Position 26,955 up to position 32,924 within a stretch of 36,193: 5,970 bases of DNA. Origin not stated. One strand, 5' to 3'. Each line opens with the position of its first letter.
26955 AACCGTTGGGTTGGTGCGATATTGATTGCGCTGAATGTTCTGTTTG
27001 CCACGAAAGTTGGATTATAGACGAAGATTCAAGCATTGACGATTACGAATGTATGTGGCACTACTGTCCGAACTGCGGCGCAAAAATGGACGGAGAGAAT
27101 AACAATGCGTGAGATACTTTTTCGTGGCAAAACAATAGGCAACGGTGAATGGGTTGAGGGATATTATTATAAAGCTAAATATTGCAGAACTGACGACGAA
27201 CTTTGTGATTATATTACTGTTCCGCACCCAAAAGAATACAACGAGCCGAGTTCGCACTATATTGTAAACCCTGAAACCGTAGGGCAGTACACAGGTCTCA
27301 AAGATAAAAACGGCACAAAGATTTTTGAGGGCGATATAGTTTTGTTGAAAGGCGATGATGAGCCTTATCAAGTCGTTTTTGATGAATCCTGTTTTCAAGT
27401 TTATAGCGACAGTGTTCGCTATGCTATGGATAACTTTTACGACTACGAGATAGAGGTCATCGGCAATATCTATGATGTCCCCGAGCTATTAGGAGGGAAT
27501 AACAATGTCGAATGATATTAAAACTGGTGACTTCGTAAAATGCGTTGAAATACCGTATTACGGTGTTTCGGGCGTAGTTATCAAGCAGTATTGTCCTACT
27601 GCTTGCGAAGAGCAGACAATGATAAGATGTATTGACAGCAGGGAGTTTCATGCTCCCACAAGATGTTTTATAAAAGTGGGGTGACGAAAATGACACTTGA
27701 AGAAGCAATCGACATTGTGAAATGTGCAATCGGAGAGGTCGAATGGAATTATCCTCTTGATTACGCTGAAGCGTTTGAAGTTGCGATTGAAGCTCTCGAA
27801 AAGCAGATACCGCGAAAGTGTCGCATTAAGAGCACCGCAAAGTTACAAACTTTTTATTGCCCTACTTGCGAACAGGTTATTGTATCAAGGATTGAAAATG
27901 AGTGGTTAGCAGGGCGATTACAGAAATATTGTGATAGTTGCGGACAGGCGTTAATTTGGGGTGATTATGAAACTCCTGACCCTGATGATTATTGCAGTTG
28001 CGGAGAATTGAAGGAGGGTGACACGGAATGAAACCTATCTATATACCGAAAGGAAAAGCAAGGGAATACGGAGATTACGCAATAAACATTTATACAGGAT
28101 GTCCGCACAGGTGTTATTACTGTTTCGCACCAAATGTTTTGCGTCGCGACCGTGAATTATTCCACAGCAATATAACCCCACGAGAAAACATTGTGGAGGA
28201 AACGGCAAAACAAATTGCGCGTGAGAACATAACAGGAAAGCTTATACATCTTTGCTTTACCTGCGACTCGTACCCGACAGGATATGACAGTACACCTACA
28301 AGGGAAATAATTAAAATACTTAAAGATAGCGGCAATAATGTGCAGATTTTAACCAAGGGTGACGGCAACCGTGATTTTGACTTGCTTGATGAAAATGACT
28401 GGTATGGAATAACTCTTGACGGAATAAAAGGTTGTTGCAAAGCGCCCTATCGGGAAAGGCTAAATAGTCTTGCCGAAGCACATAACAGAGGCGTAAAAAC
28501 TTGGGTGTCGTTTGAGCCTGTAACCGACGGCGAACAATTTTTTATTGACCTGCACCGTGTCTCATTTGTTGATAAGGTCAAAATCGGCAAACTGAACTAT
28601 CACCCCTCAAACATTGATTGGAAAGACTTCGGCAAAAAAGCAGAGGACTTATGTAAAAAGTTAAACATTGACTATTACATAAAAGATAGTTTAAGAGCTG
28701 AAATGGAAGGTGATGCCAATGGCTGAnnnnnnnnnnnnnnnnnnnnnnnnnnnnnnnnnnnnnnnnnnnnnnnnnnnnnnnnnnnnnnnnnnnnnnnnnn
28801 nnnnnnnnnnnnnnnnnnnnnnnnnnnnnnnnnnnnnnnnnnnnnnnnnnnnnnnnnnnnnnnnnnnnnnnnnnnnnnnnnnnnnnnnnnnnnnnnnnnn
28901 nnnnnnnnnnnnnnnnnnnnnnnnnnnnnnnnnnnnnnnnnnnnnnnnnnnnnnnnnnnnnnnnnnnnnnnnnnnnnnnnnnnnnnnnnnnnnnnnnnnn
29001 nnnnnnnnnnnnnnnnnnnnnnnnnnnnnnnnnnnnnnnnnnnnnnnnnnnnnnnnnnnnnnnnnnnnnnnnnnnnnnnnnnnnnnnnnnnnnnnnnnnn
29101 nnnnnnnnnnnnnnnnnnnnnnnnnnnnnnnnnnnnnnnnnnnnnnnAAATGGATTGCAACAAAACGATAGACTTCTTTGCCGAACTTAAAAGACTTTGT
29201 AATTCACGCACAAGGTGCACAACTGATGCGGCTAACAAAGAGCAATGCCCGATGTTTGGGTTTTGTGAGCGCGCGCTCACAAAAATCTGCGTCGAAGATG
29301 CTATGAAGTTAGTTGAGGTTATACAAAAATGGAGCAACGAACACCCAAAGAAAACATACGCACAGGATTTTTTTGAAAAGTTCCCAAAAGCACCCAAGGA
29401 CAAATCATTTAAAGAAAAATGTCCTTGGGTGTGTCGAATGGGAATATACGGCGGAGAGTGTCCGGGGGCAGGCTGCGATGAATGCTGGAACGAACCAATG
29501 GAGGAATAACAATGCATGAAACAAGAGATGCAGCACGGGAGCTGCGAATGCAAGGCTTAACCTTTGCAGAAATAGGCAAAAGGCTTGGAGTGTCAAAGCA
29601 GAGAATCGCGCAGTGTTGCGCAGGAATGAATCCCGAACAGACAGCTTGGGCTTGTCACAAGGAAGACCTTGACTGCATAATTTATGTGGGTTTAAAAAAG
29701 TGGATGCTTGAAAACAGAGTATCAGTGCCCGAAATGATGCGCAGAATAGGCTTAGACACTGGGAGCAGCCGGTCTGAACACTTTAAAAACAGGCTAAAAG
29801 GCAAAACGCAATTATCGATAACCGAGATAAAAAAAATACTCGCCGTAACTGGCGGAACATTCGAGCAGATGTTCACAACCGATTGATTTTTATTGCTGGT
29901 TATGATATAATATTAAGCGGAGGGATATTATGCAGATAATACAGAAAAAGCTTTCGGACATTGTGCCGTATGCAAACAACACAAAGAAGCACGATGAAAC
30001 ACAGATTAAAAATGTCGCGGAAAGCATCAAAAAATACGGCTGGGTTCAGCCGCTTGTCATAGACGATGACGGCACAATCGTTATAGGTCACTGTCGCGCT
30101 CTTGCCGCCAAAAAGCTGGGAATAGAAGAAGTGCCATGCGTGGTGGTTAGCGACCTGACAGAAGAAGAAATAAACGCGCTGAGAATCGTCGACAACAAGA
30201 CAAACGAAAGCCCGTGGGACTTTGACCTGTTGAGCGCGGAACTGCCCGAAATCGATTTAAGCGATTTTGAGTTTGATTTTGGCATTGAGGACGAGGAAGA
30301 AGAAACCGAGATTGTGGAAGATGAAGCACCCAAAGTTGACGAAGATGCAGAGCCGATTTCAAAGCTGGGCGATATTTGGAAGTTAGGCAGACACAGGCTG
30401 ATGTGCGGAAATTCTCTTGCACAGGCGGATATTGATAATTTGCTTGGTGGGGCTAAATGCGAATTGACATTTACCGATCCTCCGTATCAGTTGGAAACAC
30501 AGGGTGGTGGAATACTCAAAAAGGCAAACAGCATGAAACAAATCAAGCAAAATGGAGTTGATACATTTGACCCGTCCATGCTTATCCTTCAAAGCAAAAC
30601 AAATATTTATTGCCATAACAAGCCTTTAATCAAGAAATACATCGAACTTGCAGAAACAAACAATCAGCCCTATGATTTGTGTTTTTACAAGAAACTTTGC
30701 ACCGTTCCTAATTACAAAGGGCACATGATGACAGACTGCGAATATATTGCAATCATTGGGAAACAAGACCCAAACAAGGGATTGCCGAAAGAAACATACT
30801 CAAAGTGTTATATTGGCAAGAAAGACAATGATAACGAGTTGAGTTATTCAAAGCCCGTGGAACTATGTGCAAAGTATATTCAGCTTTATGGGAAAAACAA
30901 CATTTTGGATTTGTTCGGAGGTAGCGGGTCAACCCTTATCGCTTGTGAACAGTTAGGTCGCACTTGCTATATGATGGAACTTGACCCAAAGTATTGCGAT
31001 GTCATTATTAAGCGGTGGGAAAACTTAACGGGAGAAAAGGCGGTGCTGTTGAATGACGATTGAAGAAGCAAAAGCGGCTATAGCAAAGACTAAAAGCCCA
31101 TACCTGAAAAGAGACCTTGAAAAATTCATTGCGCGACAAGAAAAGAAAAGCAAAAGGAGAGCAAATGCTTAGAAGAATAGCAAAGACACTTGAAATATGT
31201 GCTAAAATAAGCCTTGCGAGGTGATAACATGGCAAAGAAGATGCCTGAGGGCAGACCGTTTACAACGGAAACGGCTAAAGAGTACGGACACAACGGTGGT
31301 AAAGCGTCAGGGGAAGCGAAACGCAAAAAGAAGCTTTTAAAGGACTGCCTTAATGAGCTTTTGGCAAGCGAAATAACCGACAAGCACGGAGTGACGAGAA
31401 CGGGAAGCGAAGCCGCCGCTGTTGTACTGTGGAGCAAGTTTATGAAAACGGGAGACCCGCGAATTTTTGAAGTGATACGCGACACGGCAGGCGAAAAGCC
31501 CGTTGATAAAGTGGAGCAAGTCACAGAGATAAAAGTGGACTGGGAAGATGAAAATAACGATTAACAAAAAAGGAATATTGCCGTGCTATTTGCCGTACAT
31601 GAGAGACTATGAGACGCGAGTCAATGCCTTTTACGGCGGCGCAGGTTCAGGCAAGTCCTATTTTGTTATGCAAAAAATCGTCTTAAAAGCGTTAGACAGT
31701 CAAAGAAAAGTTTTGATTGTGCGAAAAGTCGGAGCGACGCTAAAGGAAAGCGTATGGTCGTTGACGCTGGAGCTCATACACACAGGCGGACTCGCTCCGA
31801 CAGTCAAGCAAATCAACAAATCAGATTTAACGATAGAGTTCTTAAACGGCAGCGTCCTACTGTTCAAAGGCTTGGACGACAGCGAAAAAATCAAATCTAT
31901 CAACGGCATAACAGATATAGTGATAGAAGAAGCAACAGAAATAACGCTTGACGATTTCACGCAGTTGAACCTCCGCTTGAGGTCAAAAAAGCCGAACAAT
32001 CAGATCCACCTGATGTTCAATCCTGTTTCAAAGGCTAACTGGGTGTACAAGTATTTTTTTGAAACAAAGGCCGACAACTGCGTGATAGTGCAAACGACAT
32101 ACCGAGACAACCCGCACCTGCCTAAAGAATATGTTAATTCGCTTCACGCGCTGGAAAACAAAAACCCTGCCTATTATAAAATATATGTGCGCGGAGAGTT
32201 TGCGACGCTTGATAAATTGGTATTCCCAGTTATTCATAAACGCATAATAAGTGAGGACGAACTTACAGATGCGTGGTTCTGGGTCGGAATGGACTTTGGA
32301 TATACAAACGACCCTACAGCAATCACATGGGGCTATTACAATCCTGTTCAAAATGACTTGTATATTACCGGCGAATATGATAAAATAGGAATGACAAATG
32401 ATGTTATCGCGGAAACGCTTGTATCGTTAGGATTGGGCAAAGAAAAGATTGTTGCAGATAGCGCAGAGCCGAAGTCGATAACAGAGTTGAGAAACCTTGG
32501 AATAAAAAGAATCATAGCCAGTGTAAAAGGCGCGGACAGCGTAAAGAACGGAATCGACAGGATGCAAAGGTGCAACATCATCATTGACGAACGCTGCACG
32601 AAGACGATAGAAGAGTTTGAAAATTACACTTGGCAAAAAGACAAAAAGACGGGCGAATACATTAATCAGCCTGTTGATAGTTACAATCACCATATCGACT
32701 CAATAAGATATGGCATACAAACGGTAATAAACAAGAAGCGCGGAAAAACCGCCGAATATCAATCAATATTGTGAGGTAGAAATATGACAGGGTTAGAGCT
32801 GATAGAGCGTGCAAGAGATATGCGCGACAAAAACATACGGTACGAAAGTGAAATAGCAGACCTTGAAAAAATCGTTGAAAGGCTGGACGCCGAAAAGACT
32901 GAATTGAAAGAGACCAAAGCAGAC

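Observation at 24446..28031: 3.6-kb array of nested paralogue families (four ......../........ zinc-ribbon genes, two YopX genes, two further pairs)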

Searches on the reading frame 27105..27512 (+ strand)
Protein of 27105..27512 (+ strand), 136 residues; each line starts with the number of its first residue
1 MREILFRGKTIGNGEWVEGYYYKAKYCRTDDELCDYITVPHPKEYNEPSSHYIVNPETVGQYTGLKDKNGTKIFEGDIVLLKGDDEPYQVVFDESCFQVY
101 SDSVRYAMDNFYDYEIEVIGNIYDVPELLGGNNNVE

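Call 3: search_protein_families(library=pfam, proteins=[window:27105-27512:+], max_evalue=1)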
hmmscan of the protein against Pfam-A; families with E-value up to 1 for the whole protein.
window:27105-27512:+ (136 aa): 3 families
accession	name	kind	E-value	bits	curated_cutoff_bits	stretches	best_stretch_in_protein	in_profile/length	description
PF09643.15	YopX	-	1.1e-20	74.4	22.4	1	6-129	2-127/128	YopX protein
PF05065.19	Phage_capsid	-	0.1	12.4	24.2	1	29-78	147-194/280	Phage capsid family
PF13780.11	DUF4176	-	0.16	12.5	25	1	29-67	28-68/74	Domain of unknown function (DUF4176)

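Call 4: search_protein_families(library=phrogs, proteins=[window:27105-27512:+], max_evalue=0.01)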
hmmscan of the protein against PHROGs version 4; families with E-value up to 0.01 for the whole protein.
window:27105-27512:+ (136 aa): 5 families
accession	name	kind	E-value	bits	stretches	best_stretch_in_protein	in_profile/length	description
phrog_8684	-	unknown function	2.3e-32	113.2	2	1-95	2-97/164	-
phrog_98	-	unknown function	8e-27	95.1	1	1-134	25-155/208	-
phrog_24347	-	unknown function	3.5e-06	27.4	1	58-127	171-239/245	-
phrog_9107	-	unknown function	6.2e-05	23.6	1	61-117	61-118/209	-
phrog_9246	-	unknown function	0.0035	18.6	1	61-81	55-75/82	-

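Call 27: search_protein_families(library=ncbifam, proteins=[window:27105-27512:+], max_evalue=0.1)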
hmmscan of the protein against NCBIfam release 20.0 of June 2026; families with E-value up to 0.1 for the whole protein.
window:27105-27512:+ (136 aa): 2 families
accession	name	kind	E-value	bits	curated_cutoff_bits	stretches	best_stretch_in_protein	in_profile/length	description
TIGR01671.1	phage_TIGR01671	hypoth_equivalog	1.5e-12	47.6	41.3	1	5-83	3-81/151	phage conserved hypothetical protein TIGR01671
TIGR01554.3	major_cap_HK97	equivalog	0.032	13.4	27.5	1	31-78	256-301/385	phage major capsid protein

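Call 55: search_solved_structures(query=window:27105-27512:+, max_evalue=1)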
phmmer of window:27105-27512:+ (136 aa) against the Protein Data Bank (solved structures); distinct sequences matched with E-value up to 1: 5.
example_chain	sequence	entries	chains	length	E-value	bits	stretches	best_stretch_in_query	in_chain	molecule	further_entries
2qyz_A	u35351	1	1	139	4.2e-08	36.9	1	60-130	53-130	Uncharacterized protein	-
2ox7_A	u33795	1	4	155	2.3e-07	34.5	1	56-133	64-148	Hypothetical protein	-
2p84_A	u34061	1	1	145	1.1e-05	29.1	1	59-134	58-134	ORF041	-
2i2l_A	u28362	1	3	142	0.25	14.9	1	70-131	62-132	YopX protein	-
7aih_Ah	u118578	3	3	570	0.42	14.1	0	50-130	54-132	mL68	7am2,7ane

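Call 84: search_protein_families(library=padloc, proteins=[window:27105-27512:+], max_evalue=0.01)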
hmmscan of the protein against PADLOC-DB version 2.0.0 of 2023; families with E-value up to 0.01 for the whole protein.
window:27105-27512:+ (136 aa): 0 families

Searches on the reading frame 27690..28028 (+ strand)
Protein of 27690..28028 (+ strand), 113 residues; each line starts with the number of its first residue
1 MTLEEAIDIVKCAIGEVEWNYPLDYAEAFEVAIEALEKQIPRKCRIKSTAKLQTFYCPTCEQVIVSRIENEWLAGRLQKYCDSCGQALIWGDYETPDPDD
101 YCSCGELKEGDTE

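Call 3: search_protein_families(library=pfam, proteins=[window:27690-28028:+], max_evalue=1)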
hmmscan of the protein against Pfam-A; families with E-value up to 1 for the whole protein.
window:27690-28028:+ (113 aa): 16 families
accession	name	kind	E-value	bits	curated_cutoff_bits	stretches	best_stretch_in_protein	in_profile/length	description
PF25164.1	CoiA_N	-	0.0098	15.8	26.3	1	45-65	8-28/50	Competence protein CoiA, N-terminal domain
PF23208.1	zf_C2H2_ZNF598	-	0.013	15.9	27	1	56-64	7-15/34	ZNF598 C2H2 zinc finger domain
PF24292.1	DUF7479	-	0.019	15.5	27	1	48-66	24-42/60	Domain of unknown function (DUF7479)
PF13248.11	Zn_ribbon_3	-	0.021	14.7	27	0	79-88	3-11/26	zinc-ribbon domain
PF20097.4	DUF6487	-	0.023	15.5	24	1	37-66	35-64/67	Domain of unknown function (DUF6487)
PF07191.17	Zn_ribbon_6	-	0.026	14.9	25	1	42-88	4-39/67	Double zinc ribbon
PF10601.15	zf-LITAF-like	-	0.039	14.5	23.8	1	53-71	4-22/70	LITAF-like zinc ribbon domain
PF00643.29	zf-B_box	-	0.09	13.4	24.1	0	43-64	5-25/42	B-box zinc finger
PF24485.1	zf-C2H2_DHX34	-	0.1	13.1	27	0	80-88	3-11/25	DHX34-like, C2H2-type zinc finger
PF01155.25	HypA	-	0.16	12.5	28.9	1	6-87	25-95/112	Hydrogenase/urease nickel incorporation, metallochaperone, hypA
PF04032.22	Rpr2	-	0.2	12.4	29.3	0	38-68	29-59/90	RNAse P Rpr2/Rpp21/SNM1 subunit domain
PF07754.17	HVO_2753_ZBP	-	0.23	11.7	33.2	1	46-85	8-46/46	Small zinc finger protein HVO_2753-like, Zn-binding pocket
PF06044.18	DpnI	-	0.3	11.1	26.7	1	53-86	30-61/183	Dam-replacing family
PF14803.11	Zn_ribbon_Nudix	-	0.31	11.5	25.6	1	79-99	1-18/34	Nudix N-terminal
PF23104.1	Zf-C2H2_ZNF451_6th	-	0.44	11.1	27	1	56-65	3-12/25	Sixth Zinc fingers C2H2 type, ZNF451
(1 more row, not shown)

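Call 4: search_protein_families(library=phrogs, proteins=[window:27690-28028:+], max_evalue=0.01)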
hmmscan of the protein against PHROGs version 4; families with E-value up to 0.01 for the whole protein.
window:27690-28028:+ (113 aa): 1 family
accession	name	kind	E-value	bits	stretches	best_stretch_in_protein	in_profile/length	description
phrog_10714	-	unknown function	1.5e-10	42.3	1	2-94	5-105/109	-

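Call 27: search_protein_families(library=ncbifam, proteins=[window:27690-28028:+], max_evalue=0.1)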
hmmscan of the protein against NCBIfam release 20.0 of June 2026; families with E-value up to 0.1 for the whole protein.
window:27690-28028:+ (113 aa): 2 families
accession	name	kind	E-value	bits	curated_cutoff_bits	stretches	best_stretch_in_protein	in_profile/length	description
NF011481.0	PRK14890.1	equivalog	0.00034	20.6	61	1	45-85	18-57/61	putative Zn-ribbon RNA-binding protein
TIGR00100.1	hypA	equivalog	0.042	13.9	88.1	1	8-86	27-95/116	hydrogenase maturation nickel metallochaperone HypA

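Call 57: search_solved_structures(query=window:27690-28028:+, max_evalue=1)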
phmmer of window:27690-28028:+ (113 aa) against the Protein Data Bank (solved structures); distinct sequences matched with E-value up to 1: 2.
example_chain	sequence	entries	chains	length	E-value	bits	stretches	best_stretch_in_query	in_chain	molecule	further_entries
9g6k_LT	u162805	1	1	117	0.38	14.2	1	37-85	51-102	Putative 50S ribosomal protein L33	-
9i05_Aw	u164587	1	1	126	0.45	14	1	37-85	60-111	Putative 50S ribosomal protein L33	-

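Call 69: find_homologous_proteins(query=A2, max_evalue=0.001)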
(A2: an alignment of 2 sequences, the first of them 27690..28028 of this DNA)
Query A2 (2 sequences) (113 aa, profile of the alignment): 5646 proteins with E <= 0.001 among 8000 candidates; the best 120 are listed.
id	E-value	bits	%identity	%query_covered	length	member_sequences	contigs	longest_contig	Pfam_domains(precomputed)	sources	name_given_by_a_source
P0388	2.2e-59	216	100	100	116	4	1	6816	-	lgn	-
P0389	1.7e-58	214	99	100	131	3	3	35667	-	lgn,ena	-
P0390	6.9e-46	173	54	81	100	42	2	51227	-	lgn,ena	-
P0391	2.8e-45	171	33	61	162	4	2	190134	PF11781.14,PF08271.18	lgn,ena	-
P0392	4.7e-45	170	27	80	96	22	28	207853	-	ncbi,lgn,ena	-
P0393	6.8e-45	170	86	61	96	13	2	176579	-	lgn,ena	-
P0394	1.2e-44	169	-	-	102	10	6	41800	-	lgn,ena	-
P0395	1.8e-44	168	54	83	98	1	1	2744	-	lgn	-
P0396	4.7e-44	167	-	-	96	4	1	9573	-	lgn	-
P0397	1.8e-40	156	62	81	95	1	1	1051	-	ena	-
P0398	2.3e-38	149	41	83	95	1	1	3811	-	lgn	-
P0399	2.4e-37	145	42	81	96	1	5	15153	-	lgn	-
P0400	4.3e-37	145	83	81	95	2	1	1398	-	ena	-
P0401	9.7e-37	143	28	81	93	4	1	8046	-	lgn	-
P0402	1.3e-36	143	41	81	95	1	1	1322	-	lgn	-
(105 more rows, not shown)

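Call 84: search_protein_families(library=padloc, proteins=[window:27690-28028:+], max_evalue=0.01)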
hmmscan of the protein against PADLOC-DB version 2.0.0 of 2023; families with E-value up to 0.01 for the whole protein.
window:27690-28028:+ (113 aa): 0 families

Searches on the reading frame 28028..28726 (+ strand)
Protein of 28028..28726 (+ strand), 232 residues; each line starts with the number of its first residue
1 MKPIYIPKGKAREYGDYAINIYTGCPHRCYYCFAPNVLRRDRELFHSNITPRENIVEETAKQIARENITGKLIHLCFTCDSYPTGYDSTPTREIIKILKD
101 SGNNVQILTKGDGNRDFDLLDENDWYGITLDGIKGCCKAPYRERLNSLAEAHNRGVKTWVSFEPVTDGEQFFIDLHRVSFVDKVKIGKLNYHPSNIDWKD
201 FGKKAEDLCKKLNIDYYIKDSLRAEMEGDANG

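Call 9: search_protein_families(library=pfam, proteins=[window:28028-28726:+], max_evalue=0.001)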
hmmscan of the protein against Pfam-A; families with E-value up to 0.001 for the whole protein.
window:28028-28726:+ (232 aa): 1 family
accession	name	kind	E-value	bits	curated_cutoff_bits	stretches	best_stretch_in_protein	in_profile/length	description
PF04055.27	Radical_SAM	-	9.4e-10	39.3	29.5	1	19-160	1-144/166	Radical SAM superfamily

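Call 78: search_protein_families(library=phrogs, proteins=[window:28028-28723:+], max_evalue=0.001)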
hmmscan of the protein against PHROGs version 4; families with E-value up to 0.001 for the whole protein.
window:28028-28723:+ (232 aa): 1 family
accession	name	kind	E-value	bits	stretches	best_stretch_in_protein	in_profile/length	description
phrog_13321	-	unknown function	1e-17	65.2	1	10-166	37-205/307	-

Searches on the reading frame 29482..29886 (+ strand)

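Call 9: search_protein_families(library=pfam, proteins=[window:29482-29886:+], max_evalue=0.001)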
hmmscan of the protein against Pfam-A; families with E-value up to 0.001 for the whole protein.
window:29482-29886:+ (134 aa): 4 families
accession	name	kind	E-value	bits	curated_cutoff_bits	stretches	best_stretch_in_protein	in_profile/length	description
PF04545.22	Sigma70_r4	-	5.6e-05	23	24.1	1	24-44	19-39/50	Sigma-70, region 4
PF01381.28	HTH_3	-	0.00018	21.9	23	0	19-48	5-32/55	Helix-turn-helix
PF12802.13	MarR_2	-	0.0002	21.9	27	0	22-49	15-44/61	MarR family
PF13560.12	HTH_31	-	0.00024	21.8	27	1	12-50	7-39/64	Helix-turn-helix domain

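Call 78: search_protein_families(library=phrogs, proteins=[window:29482-29883:+], max_evalue=0.001)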
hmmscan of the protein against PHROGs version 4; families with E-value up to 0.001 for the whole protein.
window:29482-29883:+ (134 aa): 4 families
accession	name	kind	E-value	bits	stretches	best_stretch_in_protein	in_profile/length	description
phrog_30822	-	unknown function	1.8e-09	39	1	19-134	11-120/131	-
phrog_686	-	DNA, RNA and nucleotide metabolism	4.8e-05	24.5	1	13-51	36-74/76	HTH DNA binding protein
phrog_8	-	transcription regulation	0.00065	20.2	1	8-50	71-113/346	transcriptional regulator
phrog_8245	-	moron, auxiliary metabolic gene and host takeover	0.00099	20.3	0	11-45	91-125/129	HicB-like antitoxin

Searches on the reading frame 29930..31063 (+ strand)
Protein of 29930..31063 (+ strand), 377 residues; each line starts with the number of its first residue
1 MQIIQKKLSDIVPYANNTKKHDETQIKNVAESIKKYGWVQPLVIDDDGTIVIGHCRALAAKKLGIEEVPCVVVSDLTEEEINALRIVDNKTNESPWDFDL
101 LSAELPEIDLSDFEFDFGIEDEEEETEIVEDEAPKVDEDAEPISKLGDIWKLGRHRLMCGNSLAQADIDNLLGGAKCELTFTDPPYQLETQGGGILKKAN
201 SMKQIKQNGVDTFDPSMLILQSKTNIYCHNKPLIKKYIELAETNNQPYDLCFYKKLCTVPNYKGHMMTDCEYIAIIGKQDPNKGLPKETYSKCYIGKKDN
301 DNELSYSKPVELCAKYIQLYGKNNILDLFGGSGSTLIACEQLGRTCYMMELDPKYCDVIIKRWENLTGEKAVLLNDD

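Call 9: search_protein_families(library=pfam, proteins=[window:29930-31063:+], max_evalue=0.001)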
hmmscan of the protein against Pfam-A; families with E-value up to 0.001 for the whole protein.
window:29930-31063:+ (377 aa): 3 families
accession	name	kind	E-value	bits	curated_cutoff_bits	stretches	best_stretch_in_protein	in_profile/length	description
PF01555.25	N6_N4_Mtase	-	6.9e-13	49.5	26.7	1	180-360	4-220/221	DNA methylase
PF02195.25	ParB_N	-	4.2e-08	33.6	26.3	1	18-89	19-93/95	ParB N-terminal domain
PF03602.21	Cons_hypoth95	-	4.4e-05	23.7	24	0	321-372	41-95/182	Conserved hypothetical protein 95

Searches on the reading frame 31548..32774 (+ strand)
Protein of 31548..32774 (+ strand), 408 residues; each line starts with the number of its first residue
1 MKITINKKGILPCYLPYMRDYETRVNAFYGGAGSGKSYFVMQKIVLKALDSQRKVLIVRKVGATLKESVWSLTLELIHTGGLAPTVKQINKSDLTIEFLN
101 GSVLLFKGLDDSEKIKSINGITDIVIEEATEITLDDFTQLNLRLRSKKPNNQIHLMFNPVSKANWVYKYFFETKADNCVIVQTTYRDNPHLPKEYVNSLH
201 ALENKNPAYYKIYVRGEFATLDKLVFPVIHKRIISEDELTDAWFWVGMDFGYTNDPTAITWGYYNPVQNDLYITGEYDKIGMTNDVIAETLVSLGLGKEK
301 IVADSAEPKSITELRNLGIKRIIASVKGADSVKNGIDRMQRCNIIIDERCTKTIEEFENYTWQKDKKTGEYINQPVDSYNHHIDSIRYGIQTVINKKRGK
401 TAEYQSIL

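Call 9: search_protein_families(library=pfam, proteins=[window:31548-32774:+], max_evalue=0.001)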
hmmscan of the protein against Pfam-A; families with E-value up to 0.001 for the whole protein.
window:31548-32774:+ (408 aa): 3 families
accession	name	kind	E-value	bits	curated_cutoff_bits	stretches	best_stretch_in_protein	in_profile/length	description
PF04466.19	Terminase_3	-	2.2e-57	194.3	23.2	1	25-217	4-201/201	Phage terminase large subunit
PF17288.8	Terminase_3C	-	3.8e-26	92.7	26.7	1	249-391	1-154/155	Terminase RNAseH like domain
PF03237.21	Terminase_6N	-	1.3e-11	45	22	1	28-220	2-202/215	Terminase large subunit, T4likevirus-type, N-terminal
